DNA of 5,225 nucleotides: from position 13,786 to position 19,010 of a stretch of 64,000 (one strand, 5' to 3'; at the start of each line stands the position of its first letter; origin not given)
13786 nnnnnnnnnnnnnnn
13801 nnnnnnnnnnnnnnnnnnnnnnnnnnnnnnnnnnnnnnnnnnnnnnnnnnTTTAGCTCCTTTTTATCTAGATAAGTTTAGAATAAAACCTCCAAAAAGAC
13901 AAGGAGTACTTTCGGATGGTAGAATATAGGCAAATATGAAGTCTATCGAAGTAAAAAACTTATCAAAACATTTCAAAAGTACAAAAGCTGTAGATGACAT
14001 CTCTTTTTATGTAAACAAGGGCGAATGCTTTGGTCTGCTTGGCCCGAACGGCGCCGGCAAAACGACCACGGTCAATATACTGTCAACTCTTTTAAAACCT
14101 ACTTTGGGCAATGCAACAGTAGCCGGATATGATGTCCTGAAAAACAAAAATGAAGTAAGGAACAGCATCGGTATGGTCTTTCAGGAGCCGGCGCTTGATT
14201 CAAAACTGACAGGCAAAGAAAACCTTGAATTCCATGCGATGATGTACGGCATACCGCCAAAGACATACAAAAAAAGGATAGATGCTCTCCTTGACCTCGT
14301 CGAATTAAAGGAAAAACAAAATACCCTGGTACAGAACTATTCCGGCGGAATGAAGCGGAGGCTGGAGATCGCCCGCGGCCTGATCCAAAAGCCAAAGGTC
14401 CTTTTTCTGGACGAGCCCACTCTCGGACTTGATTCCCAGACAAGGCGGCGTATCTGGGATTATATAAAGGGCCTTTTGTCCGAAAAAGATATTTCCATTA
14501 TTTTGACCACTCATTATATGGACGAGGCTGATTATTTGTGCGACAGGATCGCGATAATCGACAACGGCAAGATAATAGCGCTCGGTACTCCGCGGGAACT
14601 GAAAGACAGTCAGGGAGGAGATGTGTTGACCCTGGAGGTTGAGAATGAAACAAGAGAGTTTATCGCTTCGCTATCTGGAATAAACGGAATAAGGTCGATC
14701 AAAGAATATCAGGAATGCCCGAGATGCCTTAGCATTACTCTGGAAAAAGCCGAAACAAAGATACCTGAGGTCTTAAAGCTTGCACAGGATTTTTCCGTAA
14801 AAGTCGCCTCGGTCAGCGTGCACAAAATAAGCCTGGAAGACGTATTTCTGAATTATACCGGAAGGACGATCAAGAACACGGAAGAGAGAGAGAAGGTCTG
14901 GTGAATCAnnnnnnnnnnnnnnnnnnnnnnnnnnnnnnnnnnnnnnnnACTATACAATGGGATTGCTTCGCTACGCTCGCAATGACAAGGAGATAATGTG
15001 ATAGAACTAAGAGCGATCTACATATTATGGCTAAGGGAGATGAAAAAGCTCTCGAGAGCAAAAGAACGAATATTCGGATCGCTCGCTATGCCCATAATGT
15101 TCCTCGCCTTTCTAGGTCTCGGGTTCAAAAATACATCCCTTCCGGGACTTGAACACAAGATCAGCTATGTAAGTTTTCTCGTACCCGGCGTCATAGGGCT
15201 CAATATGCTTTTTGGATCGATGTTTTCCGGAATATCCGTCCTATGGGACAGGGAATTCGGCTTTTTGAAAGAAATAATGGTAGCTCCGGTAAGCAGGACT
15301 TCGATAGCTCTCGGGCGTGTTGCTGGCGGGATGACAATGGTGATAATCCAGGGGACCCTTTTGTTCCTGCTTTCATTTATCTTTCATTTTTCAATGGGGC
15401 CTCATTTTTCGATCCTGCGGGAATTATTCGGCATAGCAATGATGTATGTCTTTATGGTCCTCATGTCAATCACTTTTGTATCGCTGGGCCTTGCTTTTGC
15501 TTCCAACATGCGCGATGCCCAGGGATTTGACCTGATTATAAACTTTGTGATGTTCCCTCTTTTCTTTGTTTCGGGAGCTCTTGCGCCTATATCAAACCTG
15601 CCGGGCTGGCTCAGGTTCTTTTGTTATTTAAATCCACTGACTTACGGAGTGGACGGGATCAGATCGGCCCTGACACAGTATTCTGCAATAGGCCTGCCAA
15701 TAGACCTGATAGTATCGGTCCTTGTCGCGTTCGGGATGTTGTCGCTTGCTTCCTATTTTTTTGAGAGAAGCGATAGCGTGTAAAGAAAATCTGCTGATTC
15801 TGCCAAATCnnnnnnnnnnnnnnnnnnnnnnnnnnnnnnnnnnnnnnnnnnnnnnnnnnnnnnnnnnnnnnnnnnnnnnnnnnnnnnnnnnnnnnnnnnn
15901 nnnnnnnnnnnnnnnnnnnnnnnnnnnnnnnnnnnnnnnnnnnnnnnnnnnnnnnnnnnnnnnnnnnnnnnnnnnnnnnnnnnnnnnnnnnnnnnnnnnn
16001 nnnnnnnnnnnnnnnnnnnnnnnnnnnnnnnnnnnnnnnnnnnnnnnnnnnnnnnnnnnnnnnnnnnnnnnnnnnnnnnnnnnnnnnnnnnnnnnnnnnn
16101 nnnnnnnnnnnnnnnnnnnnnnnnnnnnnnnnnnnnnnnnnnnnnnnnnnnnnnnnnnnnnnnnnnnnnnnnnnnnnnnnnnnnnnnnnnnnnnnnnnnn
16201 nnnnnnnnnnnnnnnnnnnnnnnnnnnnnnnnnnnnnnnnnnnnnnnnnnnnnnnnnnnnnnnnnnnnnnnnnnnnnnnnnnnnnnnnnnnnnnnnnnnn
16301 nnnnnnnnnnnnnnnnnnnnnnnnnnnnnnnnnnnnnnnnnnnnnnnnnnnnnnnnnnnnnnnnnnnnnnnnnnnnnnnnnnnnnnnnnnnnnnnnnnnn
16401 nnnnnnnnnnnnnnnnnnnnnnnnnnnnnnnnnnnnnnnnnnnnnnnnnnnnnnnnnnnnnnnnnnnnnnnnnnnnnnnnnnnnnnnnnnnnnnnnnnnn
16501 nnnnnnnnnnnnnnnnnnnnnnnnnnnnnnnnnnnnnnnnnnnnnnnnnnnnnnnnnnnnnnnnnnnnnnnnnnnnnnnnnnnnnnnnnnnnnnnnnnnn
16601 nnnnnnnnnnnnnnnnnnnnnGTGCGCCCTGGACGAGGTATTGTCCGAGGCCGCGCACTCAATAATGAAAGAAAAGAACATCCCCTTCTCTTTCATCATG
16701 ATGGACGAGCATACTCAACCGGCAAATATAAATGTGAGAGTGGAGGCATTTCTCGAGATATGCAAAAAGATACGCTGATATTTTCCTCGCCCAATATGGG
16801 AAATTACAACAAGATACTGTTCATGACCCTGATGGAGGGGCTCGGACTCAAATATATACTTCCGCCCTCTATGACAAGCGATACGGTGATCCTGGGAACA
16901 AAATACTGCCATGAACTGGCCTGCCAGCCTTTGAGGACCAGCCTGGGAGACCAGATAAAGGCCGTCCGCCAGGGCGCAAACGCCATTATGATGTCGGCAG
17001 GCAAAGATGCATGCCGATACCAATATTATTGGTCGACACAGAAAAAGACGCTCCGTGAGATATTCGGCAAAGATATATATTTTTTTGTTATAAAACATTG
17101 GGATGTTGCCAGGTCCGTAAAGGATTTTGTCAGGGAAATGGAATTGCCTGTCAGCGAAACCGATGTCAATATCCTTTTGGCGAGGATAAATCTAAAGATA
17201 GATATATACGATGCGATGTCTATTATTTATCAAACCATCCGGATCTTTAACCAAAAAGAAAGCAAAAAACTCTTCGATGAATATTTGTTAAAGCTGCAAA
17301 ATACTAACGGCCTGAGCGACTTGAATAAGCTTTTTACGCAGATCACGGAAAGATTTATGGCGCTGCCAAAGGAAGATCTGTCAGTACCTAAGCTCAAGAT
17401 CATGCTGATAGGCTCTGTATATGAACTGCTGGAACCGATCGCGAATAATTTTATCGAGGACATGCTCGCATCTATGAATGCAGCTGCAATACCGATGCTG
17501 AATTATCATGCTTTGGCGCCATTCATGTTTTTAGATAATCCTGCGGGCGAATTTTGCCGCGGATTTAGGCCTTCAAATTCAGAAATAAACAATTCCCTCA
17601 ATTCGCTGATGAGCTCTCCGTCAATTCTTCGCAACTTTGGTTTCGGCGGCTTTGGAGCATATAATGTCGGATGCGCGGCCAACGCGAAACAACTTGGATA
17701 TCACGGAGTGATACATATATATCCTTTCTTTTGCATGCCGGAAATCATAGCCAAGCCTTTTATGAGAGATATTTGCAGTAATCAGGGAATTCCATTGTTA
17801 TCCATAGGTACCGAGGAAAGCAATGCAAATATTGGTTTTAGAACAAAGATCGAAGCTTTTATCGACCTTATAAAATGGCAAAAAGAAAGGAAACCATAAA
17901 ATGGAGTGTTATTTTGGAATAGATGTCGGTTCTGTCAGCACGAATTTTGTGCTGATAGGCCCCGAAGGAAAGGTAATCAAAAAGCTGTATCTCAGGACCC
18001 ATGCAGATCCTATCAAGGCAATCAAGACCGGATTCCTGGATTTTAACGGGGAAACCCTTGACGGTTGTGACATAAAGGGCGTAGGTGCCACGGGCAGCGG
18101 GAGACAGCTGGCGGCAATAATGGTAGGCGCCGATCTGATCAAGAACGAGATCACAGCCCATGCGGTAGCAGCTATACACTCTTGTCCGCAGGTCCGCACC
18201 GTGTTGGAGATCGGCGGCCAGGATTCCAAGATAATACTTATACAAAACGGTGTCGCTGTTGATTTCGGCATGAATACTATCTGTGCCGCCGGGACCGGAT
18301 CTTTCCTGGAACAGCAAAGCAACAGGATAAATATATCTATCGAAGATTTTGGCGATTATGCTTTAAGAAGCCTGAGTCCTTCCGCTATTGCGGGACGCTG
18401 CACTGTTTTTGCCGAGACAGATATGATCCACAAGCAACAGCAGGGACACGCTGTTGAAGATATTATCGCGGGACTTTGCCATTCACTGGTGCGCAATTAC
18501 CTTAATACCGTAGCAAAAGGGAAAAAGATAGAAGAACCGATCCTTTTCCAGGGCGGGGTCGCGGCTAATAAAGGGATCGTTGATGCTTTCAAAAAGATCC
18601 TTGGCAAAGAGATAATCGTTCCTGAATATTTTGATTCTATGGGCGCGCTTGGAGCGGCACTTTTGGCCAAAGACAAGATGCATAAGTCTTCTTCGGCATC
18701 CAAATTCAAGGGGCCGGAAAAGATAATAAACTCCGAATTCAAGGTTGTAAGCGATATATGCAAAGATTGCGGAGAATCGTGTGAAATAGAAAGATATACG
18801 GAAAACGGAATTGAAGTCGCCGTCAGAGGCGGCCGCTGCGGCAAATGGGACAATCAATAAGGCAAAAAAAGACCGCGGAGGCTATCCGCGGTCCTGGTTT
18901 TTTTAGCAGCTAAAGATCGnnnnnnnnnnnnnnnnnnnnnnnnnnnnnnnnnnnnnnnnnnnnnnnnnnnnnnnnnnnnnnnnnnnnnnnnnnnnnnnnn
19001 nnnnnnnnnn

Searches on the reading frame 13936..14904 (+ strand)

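Call 11: search_protein_families(library=pfam, proteins=[window:13936-14904:+], max_evalue=0.001)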
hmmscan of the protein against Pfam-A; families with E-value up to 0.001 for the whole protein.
window:13936-14904:+ (322 aa): 4 families
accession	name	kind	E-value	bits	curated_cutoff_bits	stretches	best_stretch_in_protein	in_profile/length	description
PF00005.33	ABC_tran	-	4e-35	121.8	25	1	20-162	2-136/137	ABC transporter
PF13304.12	AAA_21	-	5.2e-11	43.6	27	1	93-193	192-298/304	AAA domain, putative AbiEii toxin, Type IV TA system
PF13732.12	DrrA1-3_C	-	2.8e-09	38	27.4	1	217-307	1-80/81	ATP-binding protein DrrA1-3-like, C-terminal domain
PF13175.12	AAA_15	-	6.9e-05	23.1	32.1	0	149-193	325-369/374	AAA ATPase domain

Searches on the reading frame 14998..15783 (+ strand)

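Call 11: search_protein_families(library=pfam, proteins=[window:14998-15783:+], max_evalue=0.001)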
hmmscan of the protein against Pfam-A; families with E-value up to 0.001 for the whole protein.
window:14998-15783:+ (261 aa): 4 families
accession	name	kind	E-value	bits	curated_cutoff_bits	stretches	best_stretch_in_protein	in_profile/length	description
PF01061.29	ABC2_membrane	-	1e-35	123.6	26.9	1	6-225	2-210/211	ABC-2 type transporter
PF12698.13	ABC2_membrane_3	-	4.6e-15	56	31.6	1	56-252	159-346/347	ABC-2 family transporter protein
PF12679.13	ABC2_membrane_2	-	2.2e-05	24.3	27.2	1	39-259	55-282/283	ABC-2 family transporter protein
PF12730.13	ABC2_membrane_4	-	3.4e-05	24.4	27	1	14-185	5-175/179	ABC-2 family transporter protein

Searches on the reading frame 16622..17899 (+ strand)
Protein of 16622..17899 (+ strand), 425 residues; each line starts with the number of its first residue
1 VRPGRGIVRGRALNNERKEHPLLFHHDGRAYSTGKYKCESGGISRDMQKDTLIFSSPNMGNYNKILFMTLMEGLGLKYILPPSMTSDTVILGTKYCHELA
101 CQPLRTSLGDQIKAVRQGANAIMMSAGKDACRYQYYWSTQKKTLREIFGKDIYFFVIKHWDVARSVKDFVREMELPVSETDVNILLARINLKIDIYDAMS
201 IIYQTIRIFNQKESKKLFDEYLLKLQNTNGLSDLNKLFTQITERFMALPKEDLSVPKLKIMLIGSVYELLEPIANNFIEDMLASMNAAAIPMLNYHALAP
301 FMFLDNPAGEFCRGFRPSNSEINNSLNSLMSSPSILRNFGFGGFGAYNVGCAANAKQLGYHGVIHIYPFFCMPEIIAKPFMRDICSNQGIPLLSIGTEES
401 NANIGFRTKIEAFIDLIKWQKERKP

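Call 11: search_protein_families(library=pfam, proteins=[window:16622-17899:+], max_evalue=0.001)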
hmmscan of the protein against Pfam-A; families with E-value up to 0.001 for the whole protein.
window:16622-17899:+ (425 aa): 2 families
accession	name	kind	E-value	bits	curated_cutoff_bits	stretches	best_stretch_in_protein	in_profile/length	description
PF06050.19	HGD-D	-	7.1e-10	39.4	28.4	1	354-416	278-341/342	2-hydroxyglutaryl-CoA dehydratase, D-component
PF09989.15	DUF2229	-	9.3e-06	25.9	29.4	0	239-291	165-214/218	CoA enzyme activase uncharacterised domain (DUF2229)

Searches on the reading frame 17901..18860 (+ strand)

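Call 11: search_protein_families(library=pfam, proteins=[window:17901-18860:+], max_evalue=0.001)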
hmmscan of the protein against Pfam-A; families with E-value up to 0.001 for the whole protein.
window:17901-18860:+ (319 aa): 2 families
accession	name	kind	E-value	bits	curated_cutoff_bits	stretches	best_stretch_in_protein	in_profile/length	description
PF01869.26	BcrAD_BadFG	-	1.6e-49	169.3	31.5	1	6-256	2-271/271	BadF/BadG/BcrA/BcrD ATPase family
PF02782.22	FGGY_C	-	9.7e-06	25.9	27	1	159-256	100-194/198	FGGY family of carbohydrate kinases, C-terminal domain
